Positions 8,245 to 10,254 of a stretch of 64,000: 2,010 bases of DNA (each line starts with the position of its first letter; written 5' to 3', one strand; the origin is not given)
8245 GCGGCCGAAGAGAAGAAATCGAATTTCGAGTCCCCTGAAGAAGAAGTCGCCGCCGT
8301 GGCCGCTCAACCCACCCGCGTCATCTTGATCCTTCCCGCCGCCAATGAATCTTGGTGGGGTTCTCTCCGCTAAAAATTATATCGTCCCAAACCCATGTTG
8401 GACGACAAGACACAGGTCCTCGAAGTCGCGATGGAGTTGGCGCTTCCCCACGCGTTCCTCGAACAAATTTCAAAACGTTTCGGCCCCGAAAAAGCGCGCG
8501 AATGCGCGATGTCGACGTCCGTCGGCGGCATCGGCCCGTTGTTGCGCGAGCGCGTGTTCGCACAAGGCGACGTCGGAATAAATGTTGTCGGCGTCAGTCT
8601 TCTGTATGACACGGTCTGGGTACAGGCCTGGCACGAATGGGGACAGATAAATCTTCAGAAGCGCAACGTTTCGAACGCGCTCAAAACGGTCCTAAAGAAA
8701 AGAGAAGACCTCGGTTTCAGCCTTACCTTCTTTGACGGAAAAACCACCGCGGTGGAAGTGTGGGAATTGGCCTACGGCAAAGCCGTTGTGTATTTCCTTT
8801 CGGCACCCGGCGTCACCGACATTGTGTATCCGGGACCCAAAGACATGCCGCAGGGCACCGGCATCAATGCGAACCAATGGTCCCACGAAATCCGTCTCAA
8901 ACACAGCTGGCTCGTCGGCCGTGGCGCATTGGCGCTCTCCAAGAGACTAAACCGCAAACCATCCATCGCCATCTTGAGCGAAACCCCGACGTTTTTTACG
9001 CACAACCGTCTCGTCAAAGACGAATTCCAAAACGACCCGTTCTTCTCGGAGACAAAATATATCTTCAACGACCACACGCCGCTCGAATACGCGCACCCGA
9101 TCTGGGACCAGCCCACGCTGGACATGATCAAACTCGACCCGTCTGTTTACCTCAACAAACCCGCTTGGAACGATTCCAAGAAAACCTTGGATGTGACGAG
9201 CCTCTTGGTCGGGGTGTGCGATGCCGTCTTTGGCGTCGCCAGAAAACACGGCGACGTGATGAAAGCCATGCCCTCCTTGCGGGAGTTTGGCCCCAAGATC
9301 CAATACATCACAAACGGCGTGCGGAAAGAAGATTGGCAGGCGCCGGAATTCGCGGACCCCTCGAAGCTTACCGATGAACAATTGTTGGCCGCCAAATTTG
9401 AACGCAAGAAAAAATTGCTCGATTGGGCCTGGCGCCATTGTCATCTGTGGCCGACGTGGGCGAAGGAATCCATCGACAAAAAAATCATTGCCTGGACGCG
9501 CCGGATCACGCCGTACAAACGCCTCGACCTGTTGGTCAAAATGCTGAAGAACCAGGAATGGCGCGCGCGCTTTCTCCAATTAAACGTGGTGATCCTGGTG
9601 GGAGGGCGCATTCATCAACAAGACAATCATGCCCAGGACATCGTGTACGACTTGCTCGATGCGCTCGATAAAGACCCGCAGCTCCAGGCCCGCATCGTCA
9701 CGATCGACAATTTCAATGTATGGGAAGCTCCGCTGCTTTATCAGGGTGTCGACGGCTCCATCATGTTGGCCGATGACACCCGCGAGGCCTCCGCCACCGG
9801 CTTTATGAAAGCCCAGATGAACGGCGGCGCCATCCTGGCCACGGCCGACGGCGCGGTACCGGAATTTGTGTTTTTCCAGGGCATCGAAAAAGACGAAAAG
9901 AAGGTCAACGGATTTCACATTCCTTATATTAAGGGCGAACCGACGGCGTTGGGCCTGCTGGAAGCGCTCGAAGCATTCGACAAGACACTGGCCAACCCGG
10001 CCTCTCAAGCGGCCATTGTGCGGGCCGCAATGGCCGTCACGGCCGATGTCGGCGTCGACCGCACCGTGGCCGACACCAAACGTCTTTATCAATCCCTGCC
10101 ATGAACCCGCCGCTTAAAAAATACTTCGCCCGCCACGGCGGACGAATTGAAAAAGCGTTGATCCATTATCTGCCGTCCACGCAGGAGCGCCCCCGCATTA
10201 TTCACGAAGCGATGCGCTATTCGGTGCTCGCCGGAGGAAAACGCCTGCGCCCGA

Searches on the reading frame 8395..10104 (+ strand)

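Call 71: search_protein_families(library=pfam, proteins=[window:8395-10104:+], max_evalue=0.00001)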
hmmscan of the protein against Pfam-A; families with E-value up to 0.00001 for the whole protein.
window:8395-10104:+ (569 aa): 1 family
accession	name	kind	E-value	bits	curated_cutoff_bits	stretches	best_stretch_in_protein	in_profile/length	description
PF00343.26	Phosphorylase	-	2.4e-12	46.4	27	1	328-489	417-582/713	Carbohydrate phosphorylase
